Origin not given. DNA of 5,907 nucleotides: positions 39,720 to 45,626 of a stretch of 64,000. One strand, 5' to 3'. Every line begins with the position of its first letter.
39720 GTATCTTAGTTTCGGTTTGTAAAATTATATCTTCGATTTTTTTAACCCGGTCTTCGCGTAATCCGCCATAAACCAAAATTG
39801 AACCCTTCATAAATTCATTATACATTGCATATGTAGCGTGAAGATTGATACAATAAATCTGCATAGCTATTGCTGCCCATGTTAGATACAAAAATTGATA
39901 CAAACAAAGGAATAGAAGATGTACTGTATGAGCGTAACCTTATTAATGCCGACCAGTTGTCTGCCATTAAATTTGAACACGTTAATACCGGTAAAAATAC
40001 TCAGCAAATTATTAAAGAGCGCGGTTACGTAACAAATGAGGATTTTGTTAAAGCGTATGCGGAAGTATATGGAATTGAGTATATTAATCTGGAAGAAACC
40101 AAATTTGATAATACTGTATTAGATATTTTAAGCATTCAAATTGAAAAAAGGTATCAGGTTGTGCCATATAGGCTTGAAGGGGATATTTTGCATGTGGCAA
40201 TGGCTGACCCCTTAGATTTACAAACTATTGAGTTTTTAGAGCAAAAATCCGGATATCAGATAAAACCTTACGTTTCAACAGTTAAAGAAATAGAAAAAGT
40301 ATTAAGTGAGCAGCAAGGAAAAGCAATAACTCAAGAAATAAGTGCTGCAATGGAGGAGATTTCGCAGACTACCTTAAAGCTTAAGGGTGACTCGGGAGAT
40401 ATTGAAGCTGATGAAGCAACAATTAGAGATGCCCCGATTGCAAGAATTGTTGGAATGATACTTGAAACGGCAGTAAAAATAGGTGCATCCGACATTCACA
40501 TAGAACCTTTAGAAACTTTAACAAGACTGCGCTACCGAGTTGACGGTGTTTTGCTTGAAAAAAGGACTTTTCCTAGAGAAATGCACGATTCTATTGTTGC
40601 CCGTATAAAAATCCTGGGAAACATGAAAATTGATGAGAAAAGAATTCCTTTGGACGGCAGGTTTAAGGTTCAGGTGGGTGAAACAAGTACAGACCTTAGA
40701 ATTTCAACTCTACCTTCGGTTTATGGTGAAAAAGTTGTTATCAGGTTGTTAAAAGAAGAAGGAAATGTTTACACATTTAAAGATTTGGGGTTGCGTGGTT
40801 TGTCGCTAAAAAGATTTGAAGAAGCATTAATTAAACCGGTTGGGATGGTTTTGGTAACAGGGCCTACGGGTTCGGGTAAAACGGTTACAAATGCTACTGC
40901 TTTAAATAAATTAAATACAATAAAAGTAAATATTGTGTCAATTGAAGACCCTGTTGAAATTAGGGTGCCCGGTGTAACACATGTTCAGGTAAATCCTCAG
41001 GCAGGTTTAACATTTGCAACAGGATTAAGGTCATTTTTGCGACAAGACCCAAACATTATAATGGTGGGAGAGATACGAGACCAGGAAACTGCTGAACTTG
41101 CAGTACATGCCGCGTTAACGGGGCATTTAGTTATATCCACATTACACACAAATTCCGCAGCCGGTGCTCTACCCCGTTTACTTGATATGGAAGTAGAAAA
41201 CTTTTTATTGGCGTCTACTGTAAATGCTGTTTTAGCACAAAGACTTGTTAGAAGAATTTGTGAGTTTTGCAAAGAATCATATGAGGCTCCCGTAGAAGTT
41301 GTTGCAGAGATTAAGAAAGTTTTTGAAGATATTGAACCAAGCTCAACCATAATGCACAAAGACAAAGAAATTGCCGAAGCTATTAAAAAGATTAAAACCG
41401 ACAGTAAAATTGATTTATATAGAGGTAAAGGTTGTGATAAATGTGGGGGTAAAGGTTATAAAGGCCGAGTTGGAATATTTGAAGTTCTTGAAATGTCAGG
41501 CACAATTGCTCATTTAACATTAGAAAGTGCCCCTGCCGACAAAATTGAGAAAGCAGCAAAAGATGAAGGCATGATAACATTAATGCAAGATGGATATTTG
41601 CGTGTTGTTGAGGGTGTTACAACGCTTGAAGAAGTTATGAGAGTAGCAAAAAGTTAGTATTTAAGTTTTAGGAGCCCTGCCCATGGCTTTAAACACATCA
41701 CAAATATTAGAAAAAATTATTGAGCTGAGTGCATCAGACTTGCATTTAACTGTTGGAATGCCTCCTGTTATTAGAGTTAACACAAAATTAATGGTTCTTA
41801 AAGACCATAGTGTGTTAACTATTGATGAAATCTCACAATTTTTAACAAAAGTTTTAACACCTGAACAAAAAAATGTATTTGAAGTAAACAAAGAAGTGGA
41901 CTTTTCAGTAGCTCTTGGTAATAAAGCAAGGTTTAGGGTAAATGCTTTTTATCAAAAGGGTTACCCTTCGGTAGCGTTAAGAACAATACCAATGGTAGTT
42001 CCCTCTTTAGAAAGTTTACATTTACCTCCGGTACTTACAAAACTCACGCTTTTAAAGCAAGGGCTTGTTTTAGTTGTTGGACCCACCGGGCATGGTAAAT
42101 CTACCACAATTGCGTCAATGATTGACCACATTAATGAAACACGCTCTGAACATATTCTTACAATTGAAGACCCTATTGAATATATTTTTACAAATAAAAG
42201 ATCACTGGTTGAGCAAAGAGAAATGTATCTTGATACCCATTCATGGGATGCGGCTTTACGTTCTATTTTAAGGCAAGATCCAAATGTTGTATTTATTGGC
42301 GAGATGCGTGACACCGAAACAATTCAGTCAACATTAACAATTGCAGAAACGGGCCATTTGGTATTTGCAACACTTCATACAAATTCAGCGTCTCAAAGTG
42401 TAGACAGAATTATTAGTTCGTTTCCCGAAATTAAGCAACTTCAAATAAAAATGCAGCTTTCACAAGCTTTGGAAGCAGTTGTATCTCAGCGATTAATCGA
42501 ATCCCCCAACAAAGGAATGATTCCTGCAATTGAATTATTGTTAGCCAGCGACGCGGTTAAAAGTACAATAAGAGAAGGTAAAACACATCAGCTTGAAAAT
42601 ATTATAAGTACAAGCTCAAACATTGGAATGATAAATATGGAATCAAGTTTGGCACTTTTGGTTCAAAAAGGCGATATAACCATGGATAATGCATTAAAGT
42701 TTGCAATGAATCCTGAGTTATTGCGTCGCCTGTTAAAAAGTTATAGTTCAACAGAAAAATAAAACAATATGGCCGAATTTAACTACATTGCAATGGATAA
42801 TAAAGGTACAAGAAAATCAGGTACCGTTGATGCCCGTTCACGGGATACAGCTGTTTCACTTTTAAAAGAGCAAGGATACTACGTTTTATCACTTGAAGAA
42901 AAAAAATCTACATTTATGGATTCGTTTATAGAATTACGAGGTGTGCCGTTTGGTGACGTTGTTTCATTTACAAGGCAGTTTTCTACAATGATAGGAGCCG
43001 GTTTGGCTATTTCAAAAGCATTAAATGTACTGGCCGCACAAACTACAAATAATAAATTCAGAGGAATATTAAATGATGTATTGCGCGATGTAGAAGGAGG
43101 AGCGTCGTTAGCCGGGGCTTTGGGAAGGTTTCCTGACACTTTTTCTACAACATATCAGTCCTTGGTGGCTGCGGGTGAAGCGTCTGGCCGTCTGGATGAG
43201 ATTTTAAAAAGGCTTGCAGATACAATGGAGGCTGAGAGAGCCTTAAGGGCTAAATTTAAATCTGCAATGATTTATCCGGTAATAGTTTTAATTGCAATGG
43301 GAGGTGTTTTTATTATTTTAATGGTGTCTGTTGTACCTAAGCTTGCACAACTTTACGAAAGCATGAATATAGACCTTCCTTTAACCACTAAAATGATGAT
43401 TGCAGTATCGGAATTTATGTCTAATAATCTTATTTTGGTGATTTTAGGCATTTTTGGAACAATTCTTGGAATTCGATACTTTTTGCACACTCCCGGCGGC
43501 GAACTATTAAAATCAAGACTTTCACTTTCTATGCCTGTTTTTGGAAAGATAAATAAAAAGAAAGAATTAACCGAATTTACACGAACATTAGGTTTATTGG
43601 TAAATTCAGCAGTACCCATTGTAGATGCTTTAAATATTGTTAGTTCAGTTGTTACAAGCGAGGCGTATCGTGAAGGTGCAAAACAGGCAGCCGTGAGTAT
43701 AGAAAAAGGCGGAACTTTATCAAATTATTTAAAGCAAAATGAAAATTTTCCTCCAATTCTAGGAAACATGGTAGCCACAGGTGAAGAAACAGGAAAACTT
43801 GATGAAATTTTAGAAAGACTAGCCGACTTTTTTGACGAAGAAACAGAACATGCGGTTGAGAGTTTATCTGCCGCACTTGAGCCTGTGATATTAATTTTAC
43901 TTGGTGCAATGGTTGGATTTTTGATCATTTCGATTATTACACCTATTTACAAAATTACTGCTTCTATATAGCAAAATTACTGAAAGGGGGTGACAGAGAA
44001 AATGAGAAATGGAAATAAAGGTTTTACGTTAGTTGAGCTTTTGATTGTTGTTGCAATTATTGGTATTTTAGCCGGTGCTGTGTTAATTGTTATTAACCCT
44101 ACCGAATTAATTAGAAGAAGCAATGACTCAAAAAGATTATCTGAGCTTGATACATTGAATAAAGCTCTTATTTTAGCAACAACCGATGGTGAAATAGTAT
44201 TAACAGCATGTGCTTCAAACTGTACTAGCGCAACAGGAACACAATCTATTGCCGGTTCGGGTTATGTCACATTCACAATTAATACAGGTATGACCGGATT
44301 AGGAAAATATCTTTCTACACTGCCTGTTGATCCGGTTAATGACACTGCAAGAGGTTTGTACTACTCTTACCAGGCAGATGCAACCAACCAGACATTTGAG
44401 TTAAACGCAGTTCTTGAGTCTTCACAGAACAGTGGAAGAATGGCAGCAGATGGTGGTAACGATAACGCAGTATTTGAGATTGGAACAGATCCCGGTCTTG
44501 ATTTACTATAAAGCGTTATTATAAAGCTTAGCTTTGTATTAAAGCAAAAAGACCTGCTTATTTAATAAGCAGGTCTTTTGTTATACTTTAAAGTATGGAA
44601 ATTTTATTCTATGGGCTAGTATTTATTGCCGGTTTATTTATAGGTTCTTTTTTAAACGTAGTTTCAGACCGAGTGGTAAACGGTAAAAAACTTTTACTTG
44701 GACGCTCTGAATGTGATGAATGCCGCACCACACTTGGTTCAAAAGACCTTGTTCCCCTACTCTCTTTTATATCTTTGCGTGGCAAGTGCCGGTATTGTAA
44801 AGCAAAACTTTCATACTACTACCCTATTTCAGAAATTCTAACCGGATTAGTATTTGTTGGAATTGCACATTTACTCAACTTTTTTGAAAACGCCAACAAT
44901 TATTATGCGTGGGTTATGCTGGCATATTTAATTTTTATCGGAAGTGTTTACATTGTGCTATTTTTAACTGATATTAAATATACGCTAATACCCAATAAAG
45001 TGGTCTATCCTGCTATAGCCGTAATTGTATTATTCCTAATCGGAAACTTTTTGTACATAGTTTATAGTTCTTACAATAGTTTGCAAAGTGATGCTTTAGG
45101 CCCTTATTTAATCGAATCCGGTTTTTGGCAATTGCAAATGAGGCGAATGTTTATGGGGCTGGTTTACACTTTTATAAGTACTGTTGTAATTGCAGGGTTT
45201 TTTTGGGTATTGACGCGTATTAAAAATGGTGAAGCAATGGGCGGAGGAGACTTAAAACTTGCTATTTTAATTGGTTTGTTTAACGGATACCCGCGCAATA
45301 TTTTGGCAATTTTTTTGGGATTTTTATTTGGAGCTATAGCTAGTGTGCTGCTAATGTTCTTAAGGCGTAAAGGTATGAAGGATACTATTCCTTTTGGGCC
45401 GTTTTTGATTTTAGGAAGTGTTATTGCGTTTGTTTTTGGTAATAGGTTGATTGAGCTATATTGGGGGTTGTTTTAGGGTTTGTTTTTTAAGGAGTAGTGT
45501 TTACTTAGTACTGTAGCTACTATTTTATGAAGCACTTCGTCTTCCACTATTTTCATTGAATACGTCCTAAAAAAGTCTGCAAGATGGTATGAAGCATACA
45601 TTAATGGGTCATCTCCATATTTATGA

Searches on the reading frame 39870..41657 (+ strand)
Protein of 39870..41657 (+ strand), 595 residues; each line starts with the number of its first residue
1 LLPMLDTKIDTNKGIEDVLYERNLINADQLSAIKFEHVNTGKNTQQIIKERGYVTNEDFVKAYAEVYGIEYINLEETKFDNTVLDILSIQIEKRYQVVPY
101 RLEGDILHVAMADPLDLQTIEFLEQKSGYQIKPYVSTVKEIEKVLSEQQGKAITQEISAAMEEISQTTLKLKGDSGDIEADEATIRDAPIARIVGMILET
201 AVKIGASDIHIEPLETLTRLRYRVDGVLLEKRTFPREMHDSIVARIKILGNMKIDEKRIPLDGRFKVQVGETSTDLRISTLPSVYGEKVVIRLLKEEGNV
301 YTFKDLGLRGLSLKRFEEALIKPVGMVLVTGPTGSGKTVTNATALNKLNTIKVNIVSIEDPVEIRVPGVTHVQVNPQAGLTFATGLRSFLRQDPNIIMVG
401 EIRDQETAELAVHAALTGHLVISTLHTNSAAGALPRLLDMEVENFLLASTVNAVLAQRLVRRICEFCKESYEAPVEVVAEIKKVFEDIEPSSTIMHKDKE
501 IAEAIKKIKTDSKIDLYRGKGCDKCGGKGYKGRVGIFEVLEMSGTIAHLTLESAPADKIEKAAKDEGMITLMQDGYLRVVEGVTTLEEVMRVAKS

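Call 9: search_protein_families(library=pfam, max_evalue=0.01, proteins=[window:39870-41657:+])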
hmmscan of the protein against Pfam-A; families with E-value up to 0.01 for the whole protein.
window:39870-41657:+ (595 aa): 6 families
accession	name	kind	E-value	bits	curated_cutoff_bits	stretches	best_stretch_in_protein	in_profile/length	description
PF00437.27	T2SSE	-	1.7e-123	412.4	24.9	1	187-591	5-370/370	Type II/IV secretion system protein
PF05157.20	MshEN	-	8.8e-15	54.9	23.1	1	67-150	1-85/90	MshEN domain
PF12775.13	AAA_7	-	0.0035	17.3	25.8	1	318-358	27-67/181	P-loop containing dynein motor region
PF20720.3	nSTAND3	-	0.0038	17.4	27.2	0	323-364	16-57/155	Novel STAND NTPase 3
PF13401.12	AAA_22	-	0.0092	16.7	27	0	325-358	6-39/130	AAA domain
PF13191.12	AAA_16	-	0.0098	16.8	32.6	0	324-364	24-63/167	AAA ATPase domain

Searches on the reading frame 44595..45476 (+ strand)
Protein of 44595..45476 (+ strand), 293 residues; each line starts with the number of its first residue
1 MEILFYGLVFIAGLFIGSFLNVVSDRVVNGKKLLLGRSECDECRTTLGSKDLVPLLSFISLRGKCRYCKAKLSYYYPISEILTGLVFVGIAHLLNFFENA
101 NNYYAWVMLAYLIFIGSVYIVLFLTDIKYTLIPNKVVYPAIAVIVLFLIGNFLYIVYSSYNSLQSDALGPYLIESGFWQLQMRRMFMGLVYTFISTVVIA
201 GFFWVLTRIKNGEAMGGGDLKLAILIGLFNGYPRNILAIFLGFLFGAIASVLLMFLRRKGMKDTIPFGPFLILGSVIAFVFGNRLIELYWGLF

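Call 9: search_protein_families(library=pfam, max_evalue=0.01, proteins=[window:44595-45476:+])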
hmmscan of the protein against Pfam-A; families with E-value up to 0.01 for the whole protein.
window:44595-45476:+ (293 aa): 2 families
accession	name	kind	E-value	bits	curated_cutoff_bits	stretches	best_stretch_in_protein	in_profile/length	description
PF06750.18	A24_N_bact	-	4.7e-27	94.3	23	1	11-91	1-81/84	Bacterial Peptidase A24 N-terminal domain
PF01478.23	Peptidase_A24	-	2e-10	41.4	26.5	1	114-250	2-103/104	Type IV leader peptidase family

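Call 10: find_encoding_contigs(protein=window:44595-45476:+, flank=6000, max_places=6)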
Protein window:44595-45476:+ (293 aa): 1 contig read that carries it; 1 place shown.
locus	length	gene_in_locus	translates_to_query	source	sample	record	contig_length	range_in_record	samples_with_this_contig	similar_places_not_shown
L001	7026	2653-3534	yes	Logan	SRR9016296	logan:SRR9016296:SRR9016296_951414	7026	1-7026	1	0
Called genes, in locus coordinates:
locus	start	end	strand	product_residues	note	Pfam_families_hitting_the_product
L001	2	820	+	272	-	?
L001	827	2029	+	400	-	PF28597:T2SSF_N, PF00482:T2SSF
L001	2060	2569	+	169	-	PF07963:N_methyl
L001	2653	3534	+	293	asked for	PF06750:A24_N_bact, PF01478:Peptidase_A24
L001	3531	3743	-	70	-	-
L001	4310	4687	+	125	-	-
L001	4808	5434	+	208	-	-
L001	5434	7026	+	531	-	?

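Call 13: find_related_loci(query=window:44595-45476:+, collection=genome_contigs, flank=8000)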
Query window:44595-45476:+ (293 aa) in genome_contigs; peptide patterns used: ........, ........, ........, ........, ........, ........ (x = any residue, [..] = any of these).
332 stretches matched a pattern; 249 encode a relative of the query (tblastn E <= 1e-3); the best 80 are kept; 80 distinct loci.
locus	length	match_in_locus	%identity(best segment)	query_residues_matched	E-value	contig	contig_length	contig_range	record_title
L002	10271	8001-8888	53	2-292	2e-95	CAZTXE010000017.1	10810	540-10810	MAG TPA_asm: uncultured Candidatus Saccharibacteria bacterium isolate binchicken_co28_14 genome assembly, contig: NODE_3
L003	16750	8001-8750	39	9-293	5e-57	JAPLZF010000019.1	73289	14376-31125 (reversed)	MAG: Candidatus Staskawiczbacteria bacterium isolate LacPavin_0920_WC90_MAG_38_16 LacPavin_0920_WC90_scaffold_985518, wh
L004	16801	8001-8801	38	1-293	8e-53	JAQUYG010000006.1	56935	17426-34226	MAG: Candidatus Paceibacterota bacterium isolate STD2_231 NODE_1868_length_56935_cov_6.461308_Sandtown_D2, whole genome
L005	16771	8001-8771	38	9-292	3e-47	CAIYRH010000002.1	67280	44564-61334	Candidatus Staskawiczbacteria bacterium isolate AlinenLipids_bin-9095 genome assembly, contig: bin-9095:02/18, whole gen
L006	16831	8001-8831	36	1-293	1e-46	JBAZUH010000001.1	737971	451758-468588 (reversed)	MAG: Candidatus Staskawiczbacteria bacterium isolate SO_2017_GW1_222 NODE_53_length_737971_cov_21.817232_OW334_2017, who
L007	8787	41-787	34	9-289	8e-45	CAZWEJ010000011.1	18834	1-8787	MAG TPA_asm: uncultured Candidatus Saccharimonadales bacterium isolate SRP133034_co1_271 genome assembly, contig: NODE_2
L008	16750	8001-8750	37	1-293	2e-43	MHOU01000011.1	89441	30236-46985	MAG: Candidatus Staskawiczbacteria bacterium RIFCSPHIGHO2_02_FULL_43_16 rifcsphigho2_02_scaffold_772, whole genome shotg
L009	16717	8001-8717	35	8-289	4e-43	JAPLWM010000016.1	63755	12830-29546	MAG: Candidatus Komeilibacteria bacterium isolate LacPavin_0419_WC90_MAG_43_13 LacPavin_0419_WC90_scaffold_137245, whole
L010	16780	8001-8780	33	1-289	4e-41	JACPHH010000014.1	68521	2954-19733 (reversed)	MAG: Candidatus Peregrinibacteria bacterium isolate NC_groundwater_409_Ag_B-0.1um_39_11 GD18-4_B1_scaffold_502234, whole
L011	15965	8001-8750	36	5-292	5e-40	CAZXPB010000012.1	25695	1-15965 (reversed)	MAG TPA_asm: uncultured Candidatus Saccharibacteria bacterium isolate SRP278252_co1_286 genome assembly, contig: NODE_31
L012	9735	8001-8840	35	8-289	4e-39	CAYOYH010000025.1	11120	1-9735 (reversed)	MAG TPA_asm: uncultured Candidatus Saccharibacteria bacterium isolate binchicken_co53_87 genome assembly, contig: NODE_3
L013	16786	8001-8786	33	1-289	2e-38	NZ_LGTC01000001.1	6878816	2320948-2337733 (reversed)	Pseudobacteroides cellulosolvens ATCC 35603 = DSM 2933 ctg1, whole genome shotgun sequence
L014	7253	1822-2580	35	8-289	3e-38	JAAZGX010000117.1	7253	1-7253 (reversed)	MAG: Clostridiales bacterium isolate AS15tlH2ME_110 41944_AS15, whole genome shotgun sequence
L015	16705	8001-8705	34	10-289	3e-38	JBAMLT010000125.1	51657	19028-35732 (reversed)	MAG: Caldisericota bacterium isolate MAG12 ExploCarb_3808S_S2_182_length_51657_cov_4, whole genome shotgun sequence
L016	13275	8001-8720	35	11-293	8e-38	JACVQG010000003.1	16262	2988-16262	MAG: Dehalococcoidia bacterium isolate B4_bin.11 scaffold_529, whole genome shotgun sequence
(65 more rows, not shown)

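Call 24: find_related_loci(query=window:44595-45476:+, collection=metagenome_contigs, flank=6000)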
Query window:44595-45476:+ (293 aa) in metagenome_contigs; peptide patterns used: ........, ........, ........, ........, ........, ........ (x = any residue, [..] = any of these).
384 stretches matched a pattern; 261 encode a relative of the query (tblastn E <= 1e-3); the best 80 are kept; 80 distinct loci.
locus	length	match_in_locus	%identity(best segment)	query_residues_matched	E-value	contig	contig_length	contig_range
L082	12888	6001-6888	53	2-292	1e-95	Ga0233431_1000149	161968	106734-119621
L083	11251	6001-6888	53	2-292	1e-95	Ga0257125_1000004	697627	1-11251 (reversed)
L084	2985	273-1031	41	9-289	2e-53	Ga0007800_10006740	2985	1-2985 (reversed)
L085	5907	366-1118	39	9-293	1e-52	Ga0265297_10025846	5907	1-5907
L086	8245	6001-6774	38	7-289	1e-51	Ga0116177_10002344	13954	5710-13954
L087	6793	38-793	37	5-293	8e-51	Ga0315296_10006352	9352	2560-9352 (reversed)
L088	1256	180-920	37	10-285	7e-51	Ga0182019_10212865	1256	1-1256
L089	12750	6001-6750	39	9-289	2e-47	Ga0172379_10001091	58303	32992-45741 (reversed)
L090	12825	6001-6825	39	1-289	2e-47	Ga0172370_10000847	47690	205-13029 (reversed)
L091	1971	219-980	36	1-289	6e-48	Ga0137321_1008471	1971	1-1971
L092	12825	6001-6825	39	1-289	2e-47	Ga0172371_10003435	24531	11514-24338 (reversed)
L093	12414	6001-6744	35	4-293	2e-46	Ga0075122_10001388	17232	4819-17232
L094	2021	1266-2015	38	8-293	1e-46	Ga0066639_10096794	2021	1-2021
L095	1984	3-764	38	10-289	1e-46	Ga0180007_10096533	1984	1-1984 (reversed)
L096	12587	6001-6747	34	9-289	5e-45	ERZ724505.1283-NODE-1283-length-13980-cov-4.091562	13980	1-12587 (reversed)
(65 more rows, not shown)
